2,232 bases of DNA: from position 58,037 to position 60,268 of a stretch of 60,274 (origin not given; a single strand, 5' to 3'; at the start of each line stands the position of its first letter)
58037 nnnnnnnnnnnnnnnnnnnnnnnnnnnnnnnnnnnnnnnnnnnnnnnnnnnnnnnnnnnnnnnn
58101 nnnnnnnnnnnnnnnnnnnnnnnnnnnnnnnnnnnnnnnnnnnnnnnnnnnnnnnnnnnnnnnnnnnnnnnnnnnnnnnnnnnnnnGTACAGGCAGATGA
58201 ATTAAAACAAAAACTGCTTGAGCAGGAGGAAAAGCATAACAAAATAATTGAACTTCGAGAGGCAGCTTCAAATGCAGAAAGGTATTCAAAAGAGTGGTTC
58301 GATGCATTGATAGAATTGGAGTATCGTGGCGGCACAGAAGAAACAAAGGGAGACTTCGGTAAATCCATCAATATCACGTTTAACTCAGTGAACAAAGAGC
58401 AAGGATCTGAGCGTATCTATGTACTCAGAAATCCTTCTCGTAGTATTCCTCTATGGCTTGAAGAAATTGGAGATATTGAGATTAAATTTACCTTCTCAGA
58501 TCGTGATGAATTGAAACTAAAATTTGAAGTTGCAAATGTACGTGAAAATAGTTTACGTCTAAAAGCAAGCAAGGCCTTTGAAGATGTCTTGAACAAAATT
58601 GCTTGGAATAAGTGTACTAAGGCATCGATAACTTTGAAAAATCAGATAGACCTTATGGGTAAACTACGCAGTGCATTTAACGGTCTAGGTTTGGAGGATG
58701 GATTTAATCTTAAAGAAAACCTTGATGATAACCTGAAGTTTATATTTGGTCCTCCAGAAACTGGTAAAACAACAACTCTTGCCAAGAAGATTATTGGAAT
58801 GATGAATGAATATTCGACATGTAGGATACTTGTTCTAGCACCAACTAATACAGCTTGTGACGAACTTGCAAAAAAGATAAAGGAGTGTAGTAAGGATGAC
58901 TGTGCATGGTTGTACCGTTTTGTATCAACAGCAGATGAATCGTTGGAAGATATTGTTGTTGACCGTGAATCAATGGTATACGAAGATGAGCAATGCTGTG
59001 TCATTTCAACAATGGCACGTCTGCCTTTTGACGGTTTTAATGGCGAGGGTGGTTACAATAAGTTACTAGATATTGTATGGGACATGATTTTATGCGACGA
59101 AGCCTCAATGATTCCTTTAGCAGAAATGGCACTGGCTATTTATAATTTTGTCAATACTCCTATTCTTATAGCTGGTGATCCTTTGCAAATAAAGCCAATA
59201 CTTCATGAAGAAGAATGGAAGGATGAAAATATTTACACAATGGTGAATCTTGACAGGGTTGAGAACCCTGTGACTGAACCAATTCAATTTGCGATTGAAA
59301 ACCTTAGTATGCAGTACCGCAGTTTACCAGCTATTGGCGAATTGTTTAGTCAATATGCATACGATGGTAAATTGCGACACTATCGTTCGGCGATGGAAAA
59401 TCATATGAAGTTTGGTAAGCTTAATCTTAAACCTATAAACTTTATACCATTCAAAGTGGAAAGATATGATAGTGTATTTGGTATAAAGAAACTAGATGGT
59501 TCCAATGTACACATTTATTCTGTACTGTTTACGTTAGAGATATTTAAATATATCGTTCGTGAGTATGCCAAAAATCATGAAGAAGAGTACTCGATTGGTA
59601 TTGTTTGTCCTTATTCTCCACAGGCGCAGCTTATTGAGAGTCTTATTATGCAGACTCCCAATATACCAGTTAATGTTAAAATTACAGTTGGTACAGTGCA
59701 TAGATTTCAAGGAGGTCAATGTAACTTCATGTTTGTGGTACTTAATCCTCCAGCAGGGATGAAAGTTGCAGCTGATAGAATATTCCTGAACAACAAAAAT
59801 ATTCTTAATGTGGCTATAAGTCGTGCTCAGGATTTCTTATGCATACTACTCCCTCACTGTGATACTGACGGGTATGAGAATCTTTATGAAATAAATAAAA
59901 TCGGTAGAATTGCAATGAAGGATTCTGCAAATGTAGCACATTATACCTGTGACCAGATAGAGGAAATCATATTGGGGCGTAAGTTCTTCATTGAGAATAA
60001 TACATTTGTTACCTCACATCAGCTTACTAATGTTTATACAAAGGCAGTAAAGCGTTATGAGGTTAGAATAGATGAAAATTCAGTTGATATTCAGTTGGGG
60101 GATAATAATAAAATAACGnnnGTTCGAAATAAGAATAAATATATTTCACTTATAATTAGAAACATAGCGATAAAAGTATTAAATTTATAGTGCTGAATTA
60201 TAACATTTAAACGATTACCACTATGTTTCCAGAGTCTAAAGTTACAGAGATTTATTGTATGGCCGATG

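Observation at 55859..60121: Sacsin-like GHKL ATPase fused to an Upf1-like SF1 helicase: candidate single-gene defence protein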

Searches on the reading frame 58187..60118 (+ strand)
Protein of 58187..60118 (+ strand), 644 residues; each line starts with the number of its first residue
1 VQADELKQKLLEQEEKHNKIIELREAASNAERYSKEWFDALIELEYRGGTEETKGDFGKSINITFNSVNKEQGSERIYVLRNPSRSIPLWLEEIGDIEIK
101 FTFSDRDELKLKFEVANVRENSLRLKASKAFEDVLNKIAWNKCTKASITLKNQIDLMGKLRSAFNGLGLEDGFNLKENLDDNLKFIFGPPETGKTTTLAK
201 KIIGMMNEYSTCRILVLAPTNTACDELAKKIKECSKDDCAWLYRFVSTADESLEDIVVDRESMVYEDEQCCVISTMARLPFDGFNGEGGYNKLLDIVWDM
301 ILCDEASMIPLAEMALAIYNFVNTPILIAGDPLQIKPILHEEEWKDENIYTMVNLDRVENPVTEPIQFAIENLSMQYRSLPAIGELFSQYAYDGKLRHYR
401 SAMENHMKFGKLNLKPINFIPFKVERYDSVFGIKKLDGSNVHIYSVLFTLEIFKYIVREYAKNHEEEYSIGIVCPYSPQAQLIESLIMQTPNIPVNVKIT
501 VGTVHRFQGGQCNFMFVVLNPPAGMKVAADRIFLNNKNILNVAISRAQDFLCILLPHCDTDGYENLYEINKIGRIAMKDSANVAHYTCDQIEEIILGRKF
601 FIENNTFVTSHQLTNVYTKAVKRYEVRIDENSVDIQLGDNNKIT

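Call 44: predict_structure(alignment_id=A1)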
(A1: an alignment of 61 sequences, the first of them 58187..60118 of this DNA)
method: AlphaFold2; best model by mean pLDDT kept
length: 644 residues; sequences in the alignment: 61
mean_pLDDT: 85.8   pTM: 0.84
mean pLDDT of the five models: 85.8, 84.5, 84.4, 83.6, 82.7
residues with pLDDT >= 90: 311; 70-90: 276; 50-70: 38; < 50: 19
segments of 3 or more residues with pLDDT < 50: 50-59, 613-617, 641-644
pLDDT, mean of each block of 10 residues (from residue 1): 73 83 91 95 79 43 85 81 80 81 86 83 81 80 85 74 93 95 93 93 96 95 92 94 87 87 92 95 86 95 94 96 96 82 86 90 94 92 94 91 75 94 82 74 92 94 90 90 88 88 82 92 69 83 91 93 89 94 94 93 84 49 76 72 33
secondary structure, 60 per line:
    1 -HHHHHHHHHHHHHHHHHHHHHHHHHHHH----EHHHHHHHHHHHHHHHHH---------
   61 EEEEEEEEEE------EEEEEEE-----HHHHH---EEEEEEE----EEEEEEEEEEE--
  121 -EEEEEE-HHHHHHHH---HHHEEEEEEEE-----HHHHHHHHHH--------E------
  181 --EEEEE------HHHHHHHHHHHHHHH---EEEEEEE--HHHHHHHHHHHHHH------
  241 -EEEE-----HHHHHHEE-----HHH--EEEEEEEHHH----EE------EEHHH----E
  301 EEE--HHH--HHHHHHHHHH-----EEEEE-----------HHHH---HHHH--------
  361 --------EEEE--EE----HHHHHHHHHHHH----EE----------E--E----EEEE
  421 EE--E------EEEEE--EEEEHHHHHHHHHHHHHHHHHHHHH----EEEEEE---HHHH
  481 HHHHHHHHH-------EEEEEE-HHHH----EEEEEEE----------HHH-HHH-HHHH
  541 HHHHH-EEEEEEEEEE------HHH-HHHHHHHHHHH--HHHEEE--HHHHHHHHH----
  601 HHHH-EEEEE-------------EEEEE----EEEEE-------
elements in order: H2-29 H35-51 E61-70 E77-83 H89-93 E97-103 E108-118 E122-127 H129-136 E143-150 H156-165 E183-187 H194-208 E212-218 H221-234 E242-245 H251-256 E269-275 E300-303 H311-320 E326-330 H342-345 H349-352 E369-372 H381-392 E417-422 E432-436 E439-442 H443-463 E468-473 H477-489 E497-502 H504-507 E512-518 H537-545 E547-556 H567-577 E583-585 H588-596 H601-604 E606-610 E624-628 E633-637

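Call 49: fold_search(model_id=the predicted structure, library=pdb)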
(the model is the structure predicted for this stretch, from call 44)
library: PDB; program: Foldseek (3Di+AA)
matches with E <= 10: 1430; with E <= 0.001: 398
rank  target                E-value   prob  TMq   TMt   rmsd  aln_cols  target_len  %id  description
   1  2xzp                  1.9e-27  1.00  0.58  0.60   8.2       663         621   16  Upf1 helicase (released 2011-03-30)
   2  2xzl_A                2.3e-26  1.00  0.54  0.47  10.0       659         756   15  Upf1-RNA complex (released 2011-03-30)
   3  2xzo_A                3.6e-26  1.00  0.53  0.56   9.0       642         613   16  Upf1 helicase - RNA complex (released 2011-03-30)
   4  2gk6_A                1.2e-25  1.00  0.55  0.59   8.4       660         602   16  Structural and Functional insights into the human Upf1 helicase core (released 2007-01-09)
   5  2wjy                  1.2e-25  1.00  0.59  0.50   7.8       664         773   16  Crystal structure of the complex between human nonsense mediated decay factors UPF1 and UPF2 Orthorhombic form (released 2009-07-07)
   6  2gjk                  4.2e-25  1.00  0.58  0.60   8.0       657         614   16  Structural and functional insights into the human Upf1 helicase core (released 2007-01-09)
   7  8rd3_A                1.1e-24  1.00  0.57  0.59   8.3       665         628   16  Crystal structure of Saccharomyces cerevisiae Nmd4 protein bound to Upf1 helicase domain (released 2024-08-14)
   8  8ram_O                1.8e-24  1.00  0.56  0.53  13.1       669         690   16  Structure of Sen1 bound RNA Polymerase II pre-termination complex (released 2024-10-30)
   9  2wjv_A                2.6e-24  1.00  0.56  0.48   8.6       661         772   16  Crystal structure of the complex between human nonsense mediated decay factors UPF1 and UPF2 (released 2009-07-07)
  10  5mzn                  2.6e-24  1.00  0.47  0.45  14.0       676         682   15  Helicase Sen1 (released 2017-04-19)
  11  8rao_O                4.0e-24  1.00  0.55  0.51  12.2       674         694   16  Structure of Sen1-ADP.BeF3-RNA complex (released 2024-10-30)
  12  2wjv_B                4.7e-24  1.00  0.56  0.48   8.5       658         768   16  Crystal structure of the complex between human nonsense mediated decay factors UPF1 and UPF2 (released 2009-07-07)
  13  6ej5                  8.0e-24  1.00  0.60  0.64   7.8       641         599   16  A conserved structural element in the RNA helicase UPF1 regulates its catalytic activity in an isoform-specific manner (released 2018-01-24)
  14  2gk7                  1.2e-23  1.00  0.57  0.61   8.2       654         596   17  Structural and Functional insights into the human Upf1 helicase core (released 2007-01-09)
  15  9qwn_A                1.3e-23  1.00  0.56  0.46   8.5       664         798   17  Human UPF1 in complex with the histone stem loop RNA (released 2025-12-03)
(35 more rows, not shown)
